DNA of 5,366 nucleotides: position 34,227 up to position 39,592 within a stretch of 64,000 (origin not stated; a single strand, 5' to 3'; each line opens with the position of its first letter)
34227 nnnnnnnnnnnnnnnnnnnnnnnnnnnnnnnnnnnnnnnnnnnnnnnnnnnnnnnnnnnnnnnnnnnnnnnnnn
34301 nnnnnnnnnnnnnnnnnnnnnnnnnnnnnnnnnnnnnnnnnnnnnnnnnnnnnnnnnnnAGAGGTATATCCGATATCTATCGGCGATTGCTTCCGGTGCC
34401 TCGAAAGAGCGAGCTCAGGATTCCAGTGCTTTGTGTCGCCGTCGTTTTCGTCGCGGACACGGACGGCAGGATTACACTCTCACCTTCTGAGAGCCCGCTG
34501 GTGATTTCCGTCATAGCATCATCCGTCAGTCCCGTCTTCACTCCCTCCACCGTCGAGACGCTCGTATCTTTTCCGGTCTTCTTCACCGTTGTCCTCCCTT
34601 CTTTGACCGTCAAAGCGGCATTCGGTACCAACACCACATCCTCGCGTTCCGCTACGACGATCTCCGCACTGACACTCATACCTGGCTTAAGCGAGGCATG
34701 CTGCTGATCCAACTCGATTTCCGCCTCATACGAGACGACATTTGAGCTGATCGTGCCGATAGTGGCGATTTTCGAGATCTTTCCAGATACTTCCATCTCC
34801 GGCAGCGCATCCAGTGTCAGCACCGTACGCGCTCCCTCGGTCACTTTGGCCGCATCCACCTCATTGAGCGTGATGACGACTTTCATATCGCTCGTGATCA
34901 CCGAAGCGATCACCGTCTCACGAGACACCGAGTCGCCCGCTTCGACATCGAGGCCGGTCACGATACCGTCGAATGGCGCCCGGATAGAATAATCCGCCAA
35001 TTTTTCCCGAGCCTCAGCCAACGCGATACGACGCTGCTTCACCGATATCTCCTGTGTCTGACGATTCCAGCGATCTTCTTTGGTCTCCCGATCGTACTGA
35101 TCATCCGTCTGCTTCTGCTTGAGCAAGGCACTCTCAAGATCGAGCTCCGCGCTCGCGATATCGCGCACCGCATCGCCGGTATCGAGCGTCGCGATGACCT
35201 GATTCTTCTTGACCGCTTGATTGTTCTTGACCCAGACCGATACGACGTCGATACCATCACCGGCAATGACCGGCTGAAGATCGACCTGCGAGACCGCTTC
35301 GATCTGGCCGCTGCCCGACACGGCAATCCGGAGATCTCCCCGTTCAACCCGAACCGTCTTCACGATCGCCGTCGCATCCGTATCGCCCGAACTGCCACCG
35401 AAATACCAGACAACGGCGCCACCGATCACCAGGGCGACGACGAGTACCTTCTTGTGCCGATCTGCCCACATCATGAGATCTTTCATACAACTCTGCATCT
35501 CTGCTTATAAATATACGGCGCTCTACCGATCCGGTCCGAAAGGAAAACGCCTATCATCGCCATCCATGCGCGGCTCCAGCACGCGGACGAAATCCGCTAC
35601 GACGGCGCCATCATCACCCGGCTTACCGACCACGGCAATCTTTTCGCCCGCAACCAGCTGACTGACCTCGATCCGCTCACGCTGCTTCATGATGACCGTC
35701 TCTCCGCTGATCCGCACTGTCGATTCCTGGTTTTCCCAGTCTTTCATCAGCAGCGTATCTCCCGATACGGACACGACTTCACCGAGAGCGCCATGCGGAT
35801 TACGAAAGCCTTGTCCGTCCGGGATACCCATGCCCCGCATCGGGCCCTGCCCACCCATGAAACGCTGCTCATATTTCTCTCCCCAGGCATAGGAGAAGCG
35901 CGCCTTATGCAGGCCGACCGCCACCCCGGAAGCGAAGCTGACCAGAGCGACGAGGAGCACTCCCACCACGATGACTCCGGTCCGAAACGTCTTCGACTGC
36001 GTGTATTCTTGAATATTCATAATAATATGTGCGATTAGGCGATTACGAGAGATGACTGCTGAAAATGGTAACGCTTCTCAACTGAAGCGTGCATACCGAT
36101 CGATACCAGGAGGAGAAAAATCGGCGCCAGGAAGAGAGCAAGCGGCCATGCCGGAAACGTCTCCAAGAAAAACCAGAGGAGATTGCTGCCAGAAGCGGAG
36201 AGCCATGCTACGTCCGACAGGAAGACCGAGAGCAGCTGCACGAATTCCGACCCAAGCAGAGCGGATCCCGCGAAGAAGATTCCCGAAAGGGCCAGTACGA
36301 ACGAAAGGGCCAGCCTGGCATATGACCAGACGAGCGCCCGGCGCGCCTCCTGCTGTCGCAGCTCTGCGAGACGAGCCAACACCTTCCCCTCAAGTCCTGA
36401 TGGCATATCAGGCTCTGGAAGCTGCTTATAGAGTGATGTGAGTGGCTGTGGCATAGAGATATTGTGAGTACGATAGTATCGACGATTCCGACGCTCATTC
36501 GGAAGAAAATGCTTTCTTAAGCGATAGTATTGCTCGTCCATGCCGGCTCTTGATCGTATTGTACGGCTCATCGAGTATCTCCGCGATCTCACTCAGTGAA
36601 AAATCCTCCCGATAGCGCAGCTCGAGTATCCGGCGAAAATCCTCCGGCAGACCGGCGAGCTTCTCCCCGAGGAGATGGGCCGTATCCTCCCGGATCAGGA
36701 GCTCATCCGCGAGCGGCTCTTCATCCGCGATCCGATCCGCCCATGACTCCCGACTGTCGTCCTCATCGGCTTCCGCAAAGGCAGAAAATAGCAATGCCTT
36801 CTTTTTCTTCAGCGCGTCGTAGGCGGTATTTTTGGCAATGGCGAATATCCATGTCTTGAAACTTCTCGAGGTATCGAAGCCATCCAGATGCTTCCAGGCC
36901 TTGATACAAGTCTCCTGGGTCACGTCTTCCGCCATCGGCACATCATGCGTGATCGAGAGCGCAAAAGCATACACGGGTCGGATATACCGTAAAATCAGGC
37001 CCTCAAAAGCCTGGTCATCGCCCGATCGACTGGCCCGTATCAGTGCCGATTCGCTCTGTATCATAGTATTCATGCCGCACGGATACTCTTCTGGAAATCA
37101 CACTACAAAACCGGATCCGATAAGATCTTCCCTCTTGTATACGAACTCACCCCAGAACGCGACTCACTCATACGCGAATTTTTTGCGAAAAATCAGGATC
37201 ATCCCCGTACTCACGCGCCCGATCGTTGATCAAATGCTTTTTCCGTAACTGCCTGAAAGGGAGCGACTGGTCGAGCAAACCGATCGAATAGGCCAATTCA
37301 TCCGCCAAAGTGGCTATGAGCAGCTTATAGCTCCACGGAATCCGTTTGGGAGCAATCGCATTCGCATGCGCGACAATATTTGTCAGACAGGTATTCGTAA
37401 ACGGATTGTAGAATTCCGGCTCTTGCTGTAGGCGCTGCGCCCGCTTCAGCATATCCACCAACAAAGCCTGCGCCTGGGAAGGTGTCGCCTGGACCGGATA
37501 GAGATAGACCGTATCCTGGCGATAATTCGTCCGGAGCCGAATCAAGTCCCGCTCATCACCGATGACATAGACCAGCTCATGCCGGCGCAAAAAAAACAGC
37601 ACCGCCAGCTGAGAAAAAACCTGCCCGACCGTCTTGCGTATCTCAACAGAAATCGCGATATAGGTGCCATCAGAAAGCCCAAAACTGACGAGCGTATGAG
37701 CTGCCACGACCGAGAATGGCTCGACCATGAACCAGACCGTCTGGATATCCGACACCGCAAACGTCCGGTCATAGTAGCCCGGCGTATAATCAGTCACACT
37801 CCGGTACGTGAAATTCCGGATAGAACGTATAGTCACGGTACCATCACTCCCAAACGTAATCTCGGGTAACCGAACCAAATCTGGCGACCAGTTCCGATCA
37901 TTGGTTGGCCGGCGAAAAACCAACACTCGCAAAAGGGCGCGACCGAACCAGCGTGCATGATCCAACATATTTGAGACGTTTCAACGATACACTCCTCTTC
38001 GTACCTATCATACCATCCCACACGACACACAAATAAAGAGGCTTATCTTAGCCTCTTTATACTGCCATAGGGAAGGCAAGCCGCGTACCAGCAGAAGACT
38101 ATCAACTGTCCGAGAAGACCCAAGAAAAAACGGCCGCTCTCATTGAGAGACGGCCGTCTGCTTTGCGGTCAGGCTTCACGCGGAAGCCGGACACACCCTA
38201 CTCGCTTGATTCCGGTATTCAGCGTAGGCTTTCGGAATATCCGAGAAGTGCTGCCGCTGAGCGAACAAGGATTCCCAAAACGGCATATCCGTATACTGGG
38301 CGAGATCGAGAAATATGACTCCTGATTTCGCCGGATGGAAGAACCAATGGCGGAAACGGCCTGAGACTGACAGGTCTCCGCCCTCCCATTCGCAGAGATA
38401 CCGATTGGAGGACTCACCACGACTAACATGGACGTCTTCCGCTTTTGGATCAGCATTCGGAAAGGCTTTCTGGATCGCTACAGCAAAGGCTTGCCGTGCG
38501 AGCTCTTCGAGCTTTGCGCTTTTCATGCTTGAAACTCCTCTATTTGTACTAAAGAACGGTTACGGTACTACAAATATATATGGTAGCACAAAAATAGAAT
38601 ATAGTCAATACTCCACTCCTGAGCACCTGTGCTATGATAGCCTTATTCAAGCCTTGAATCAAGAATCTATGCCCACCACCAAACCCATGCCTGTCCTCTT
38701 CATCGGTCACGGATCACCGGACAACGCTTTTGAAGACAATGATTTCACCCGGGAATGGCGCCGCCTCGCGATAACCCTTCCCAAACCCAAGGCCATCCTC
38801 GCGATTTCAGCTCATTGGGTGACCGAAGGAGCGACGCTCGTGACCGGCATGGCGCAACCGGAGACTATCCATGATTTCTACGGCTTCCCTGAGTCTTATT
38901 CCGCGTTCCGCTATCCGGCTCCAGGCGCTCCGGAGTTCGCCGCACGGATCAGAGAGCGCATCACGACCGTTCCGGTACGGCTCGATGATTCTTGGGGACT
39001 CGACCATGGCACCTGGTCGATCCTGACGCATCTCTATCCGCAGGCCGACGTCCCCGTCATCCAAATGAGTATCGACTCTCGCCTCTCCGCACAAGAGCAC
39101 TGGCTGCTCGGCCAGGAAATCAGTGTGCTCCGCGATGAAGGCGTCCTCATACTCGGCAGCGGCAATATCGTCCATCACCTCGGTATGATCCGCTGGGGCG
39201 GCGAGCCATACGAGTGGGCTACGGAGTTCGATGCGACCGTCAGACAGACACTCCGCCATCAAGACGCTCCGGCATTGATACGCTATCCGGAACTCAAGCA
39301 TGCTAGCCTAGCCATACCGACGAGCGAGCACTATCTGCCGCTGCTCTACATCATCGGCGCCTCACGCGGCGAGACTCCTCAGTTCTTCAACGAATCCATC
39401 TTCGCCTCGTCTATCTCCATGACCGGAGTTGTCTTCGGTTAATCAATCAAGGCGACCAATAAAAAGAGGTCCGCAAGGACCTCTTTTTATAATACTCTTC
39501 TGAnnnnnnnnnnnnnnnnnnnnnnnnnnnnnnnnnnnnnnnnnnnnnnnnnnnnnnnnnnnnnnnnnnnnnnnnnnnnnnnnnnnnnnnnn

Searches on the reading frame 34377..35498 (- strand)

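Call 60: search_protein_families(library=pfam, proteins=[window:34377-35498:-], max_evalue=0.001)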
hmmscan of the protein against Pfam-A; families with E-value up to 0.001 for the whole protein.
window:34377-35498:- (373 aa): 4 families
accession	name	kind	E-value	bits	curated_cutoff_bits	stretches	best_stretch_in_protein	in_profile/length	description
PF13437.12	HlyD_3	-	2e-16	61.1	22.2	1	172-273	2-106/106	HlyD family secretion protein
PF16576.10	HlyD_D23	-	6.2e-15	55.5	30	1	85-276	30-214/214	Barrel-sandwich domain of CusB or HlyD membrane-fusion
PF13533.13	Biotin_lipoyl_2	-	4.5e-06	26.8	29.8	0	85-106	11-32/32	Biotin-lipoyl like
PF00364.28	Biotin_lipoyl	-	1.3e-05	25.3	22.1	0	170-199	43-72/73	Biotin-requiring enzyme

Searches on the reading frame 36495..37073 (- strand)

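Call 60: search_protein_families(library=pfam, proteins=[window:36495-37073:-], max_evalue=0.001)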
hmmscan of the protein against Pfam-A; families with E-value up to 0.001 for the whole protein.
window:36495-37073:- (192 aa): 3 families
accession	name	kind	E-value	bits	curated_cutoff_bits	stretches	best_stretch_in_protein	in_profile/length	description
PF04542.20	Sigma70_r2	-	7.6e-20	70.9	24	1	26-92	1-69/71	Sigma-70 region 2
PF04545.22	Sigma70_r4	-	6.9e-12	45.1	24.1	1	139-187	2-50/50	Sigma-70, region 4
PF08281.18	Sigma70_r4_2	-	2.2e-10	40.4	25.7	1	135-182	4-51/54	Sigma-70, region 4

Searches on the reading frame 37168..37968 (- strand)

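Call 60: search_protein_families(library=pfam, proteins=[window:37168-37968:-], max_evalue=0.001)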
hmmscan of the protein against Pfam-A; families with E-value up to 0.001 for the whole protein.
window:37168-37968:- (266 aa): 1 family
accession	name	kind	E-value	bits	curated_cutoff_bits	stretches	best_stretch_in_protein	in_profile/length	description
PF13387.12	Lnb_N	-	2.7e-31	108.9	22.2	1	63-218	3-173/175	Lnb N-terminal periplasmic domain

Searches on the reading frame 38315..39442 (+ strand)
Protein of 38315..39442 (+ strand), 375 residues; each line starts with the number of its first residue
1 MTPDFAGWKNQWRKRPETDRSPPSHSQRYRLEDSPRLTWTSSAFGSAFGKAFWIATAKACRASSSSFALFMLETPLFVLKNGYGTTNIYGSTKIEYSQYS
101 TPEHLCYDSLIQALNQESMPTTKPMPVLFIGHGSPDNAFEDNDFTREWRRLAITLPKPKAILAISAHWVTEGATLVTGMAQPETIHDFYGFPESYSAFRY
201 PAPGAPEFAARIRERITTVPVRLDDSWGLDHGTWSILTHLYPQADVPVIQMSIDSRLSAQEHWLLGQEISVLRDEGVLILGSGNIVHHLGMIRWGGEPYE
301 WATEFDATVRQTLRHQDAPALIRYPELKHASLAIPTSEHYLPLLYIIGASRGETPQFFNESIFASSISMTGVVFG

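Call 60: search_protein_families(library=pfam, proteins=[window:38315-39442:+], max_evalue=0.001)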
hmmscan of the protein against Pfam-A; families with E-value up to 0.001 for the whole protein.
window:38315-39442:+ (375 aa): 1 family
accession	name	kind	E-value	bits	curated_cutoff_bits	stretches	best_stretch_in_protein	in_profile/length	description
PF02900.23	LigB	-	5.1e-26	91.8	26.3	1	133-374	17-268/269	Catalytic LigB subunit of aromatic ring-opening dioxygenase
